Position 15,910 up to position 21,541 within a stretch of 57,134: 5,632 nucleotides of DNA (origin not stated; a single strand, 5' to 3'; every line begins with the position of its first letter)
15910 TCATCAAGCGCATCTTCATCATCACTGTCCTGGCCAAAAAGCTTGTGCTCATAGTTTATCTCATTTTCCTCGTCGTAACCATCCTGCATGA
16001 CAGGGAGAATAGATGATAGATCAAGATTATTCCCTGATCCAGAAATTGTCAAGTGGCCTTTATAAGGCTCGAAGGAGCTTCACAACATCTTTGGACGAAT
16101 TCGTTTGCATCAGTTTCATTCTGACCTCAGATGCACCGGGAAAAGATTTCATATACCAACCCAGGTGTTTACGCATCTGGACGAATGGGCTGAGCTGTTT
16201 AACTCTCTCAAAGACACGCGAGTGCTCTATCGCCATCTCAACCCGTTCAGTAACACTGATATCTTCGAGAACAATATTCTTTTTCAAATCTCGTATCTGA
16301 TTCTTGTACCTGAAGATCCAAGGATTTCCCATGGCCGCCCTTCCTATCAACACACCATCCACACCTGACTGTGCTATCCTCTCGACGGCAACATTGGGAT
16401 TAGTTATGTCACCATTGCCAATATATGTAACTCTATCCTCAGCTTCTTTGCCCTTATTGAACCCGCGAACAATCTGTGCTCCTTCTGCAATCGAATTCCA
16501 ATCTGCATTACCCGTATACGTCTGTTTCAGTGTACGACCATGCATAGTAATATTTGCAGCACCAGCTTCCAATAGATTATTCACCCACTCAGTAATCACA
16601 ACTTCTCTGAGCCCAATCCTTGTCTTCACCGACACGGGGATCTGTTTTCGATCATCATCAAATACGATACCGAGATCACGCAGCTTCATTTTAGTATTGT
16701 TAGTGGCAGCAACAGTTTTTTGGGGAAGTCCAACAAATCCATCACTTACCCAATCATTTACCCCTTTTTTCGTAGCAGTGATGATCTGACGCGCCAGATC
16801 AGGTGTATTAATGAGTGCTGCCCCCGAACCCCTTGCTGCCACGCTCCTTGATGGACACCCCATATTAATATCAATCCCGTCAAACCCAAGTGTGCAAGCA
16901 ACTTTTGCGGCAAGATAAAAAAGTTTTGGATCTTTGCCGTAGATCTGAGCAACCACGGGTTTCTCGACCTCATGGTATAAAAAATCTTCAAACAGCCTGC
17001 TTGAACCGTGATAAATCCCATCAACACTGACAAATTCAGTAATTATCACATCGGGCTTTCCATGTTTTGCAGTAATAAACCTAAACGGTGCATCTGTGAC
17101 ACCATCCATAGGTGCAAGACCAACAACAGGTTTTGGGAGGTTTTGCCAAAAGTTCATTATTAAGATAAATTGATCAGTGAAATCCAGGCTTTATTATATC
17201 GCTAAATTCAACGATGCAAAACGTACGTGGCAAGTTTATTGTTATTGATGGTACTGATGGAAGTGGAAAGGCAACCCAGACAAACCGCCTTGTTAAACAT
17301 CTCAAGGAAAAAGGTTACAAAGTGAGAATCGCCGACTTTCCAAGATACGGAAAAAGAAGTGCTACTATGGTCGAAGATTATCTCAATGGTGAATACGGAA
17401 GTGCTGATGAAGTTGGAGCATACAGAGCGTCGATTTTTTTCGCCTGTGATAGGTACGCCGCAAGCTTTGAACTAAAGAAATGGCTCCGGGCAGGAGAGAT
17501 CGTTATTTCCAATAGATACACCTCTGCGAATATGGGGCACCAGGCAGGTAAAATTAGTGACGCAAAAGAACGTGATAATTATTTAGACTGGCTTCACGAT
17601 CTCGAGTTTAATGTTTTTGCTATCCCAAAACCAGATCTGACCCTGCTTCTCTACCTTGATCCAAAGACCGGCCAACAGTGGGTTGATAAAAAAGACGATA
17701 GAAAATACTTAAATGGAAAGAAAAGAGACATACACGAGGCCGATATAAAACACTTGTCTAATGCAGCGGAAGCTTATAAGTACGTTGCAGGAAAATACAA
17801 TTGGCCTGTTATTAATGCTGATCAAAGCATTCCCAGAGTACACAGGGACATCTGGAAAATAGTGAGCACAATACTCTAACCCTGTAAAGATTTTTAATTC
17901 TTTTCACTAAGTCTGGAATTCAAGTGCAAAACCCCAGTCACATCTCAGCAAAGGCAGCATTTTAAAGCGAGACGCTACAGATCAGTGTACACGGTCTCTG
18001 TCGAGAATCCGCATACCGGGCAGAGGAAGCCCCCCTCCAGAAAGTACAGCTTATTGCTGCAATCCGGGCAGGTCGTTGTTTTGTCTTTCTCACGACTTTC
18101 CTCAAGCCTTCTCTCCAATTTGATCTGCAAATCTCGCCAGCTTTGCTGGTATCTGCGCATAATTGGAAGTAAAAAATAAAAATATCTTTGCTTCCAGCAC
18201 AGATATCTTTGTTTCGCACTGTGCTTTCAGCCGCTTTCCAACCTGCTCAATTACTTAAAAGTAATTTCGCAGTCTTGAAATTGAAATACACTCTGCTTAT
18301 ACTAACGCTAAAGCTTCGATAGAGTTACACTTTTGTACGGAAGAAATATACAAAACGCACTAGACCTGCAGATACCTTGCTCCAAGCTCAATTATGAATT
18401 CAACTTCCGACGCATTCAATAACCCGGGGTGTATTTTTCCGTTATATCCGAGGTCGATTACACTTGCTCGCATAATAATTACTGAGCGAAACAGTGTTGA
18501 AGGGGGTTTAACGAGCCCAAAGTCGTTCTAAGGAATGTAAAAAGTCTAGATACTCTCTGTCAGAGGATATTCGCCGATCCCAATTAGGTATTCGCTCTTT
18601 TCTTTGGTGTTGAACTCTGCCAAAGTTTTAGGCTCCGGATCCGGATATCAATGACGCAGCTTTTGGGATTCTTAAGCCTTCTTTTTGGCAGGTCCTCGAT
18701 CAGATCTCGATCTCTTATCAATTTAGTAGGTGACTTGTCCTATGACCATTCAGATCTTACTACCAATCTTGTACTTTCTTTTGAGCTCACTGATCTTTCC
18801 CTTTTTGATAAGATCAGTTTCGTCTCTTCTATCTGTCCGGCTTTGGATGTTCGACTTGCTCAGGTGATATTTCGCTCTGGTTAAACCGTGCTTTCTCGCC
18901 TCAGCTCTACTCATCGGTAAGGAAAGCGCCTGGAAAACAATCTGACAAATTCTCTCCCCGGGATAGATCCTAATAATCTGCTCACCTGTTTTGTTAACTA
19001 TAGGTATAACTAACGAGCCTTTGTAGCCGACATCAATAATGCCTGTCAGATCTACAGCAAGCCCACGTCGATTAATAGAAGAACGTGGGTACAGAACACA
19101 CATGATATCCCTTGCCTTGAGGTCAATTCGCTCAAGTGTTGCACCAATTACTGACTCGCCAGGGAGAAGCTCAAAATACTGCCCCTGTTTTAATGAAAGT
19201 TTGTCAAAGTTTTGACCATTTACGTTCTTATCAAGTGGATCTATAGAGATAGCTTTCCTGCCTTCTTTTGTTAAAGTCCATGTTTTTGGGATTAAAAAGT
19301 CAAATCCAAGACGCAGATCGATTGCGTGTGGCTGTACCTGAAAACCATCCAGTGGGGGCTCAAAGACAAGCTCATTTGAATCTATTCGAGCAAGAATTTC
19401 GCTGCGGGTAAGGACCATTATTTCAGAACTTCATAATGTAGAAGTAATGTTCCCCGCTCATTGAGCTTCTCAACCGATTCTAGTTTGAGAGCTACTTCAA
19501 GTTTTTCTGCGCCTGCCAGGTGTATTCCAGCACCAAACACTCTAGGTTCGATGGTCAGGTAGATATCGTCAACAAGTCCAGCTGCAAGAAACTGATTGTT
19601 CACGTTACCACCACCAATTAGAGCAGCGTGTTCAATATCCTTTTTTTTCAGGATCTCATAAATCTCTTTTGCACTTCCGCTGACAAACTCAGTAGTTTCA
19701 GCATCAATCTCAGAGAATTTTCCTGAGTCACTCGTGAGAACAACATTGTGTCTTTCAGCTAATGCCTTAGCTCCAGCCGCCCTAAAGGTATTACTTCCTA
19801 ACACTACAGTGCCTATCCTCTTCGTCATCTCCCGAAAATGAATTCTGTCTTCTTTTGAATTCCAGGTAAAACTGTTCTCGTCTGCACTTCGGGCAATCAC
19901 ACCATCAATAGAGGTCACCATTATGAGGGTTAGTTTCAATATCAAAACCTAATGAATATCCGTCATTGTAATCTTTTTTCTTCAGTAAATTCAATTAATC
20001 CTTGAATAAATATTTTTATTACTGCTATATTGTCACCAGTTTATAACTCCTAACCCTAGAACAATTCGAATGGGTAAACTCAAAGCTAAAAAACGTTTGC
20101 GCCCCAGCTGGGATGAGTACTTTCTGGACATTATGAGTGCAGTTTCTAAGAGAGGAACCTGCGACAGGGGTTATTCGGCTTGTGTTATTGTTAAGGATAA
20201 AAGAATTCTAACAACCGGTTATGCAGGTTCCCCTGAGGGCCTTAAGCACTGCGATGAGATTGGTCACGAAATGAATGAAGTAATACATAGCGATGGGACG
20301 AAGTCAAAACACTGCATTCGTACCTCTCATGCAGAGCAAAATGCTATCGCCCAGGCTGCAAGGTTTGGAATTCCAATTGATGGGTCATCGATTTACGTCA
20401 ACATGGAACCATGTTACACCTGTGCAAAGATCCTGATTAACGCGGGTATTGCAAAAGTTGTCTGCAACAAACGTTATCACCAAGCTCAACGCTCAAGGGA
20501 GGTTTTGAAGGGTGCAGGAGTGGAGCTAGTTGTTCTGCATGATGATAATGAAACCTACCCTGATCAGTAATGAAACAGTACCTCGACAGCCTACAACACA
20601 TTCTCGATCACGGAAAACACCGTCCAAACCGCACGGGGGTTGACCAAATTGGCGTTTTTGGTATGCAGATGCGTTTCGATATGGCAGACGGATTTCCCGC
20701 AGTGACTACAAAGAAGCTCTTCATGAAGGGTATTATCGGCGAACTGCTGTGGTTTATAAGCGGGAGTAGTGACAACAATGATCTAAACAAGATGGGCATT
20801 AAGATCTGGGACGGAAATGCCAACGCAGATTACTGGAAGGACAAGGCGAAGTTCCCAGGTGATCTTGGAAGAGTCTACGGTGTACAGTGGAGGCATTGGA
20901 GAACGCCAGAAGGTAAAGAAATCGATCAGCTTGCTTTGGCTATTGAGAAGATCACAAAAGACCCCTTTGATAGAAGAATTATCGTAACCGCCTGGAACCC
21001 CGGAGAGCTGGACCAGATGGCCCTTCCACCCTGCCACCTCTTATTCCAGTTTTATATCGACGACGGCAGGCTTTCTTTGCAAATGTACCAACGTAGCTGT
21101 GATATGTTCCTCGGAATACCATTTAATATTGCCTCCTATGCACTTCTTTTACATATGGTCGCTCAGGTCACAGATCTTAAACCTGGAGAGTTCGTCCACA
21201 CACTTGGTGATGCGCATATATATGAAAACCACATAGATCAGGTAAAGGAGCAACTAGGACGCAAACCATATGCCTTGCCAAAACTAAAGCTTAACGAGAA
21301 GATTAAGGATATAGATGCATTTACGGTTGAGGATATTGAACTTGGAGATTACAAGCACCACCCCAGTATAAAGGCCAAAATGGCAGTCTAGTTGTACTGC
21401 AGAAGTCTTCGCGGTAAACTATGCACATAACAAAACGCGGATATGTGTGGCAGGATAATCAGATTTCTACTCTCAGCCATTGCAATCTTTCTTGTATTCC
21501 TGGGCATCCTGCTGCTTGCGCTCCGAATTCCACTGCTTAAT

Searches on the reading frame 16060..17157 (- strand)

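Call 19: search_protein_families(library=pfam, proteins=[window:16060-17157:-], max_evalue=0.00001)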
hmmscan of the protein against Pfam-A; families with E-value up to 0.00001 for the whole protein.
window:16060-17157:- (365 aa): 1 family
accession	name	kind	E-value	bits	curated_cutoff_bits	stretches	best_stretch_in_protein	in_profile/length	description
PF01207.24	Dus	-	2.8e-64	217.7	20.4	2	172-362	122-302/311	Dihydrouridine synthase (Dus)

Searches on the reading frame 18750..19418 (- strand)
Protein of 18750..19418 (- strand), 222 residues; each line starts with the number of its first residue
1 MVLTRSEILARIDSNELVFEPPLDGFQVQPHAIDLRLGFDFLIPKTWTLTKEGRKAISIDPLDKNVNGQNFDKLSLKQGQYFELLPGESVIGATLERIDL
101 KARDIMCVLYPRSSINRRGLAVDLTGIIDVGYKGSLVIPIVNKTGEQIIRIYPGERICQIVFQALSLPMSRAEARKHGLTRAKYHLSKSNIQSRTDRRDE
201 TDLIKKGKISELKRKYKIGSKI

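Call 20: search_protein_families(library=pfam, proteins=[window:18750-19418:-], max_evalue=0.00001)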
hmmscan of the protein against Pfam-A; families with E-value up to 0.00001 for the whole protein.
window:18750-19418:- (222 aa): 3 families
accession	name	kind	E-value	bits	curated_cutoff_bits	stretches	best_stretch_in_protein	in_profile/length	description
PF22769.1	DCD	-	4.3e-29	102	27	1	2-164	1-152/153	dCTP deaminase-like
PF00692.24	dUTPase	-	1.3e-12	48.1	22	1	79-169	21-109/129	dUTPase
PF06559.16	DCD_N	-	4.2e-06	27.2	21.4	0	2-163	4-161/164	2'-deoxycytidine 5'-triphosphate deaminase (DCD) N-terminal domain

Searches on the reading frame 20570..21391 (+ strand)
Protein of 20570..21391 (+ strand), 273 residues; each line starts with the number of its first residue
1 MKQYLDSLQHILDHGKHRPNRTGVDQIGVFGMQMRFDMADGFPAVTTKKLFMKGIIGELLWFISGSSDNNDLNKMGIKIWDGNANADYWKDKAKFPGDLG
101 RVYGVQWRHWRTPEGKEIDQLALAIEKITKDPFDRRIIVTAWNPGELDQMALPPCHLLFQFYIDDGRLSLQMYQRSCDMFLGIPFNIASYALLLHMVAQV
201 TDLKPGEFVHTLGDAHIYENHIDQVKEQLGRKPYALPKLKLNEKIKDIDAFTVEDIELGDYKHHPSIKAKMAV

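Call 20: search_protein_families(library=pfam, proteins=[window:20570-21391:+], max_evalue=0.00001)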
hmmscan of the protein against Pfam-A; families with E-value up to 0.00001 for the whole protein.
window:20570-21391:+ (273 aa): 1 family
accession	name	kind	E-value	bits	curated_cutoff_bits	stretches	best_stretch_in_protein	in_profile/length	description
PF00303.24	Thymidylat_synt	-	6.8e-118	393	24.3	1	2-273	1-266/266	Thymidylate synthase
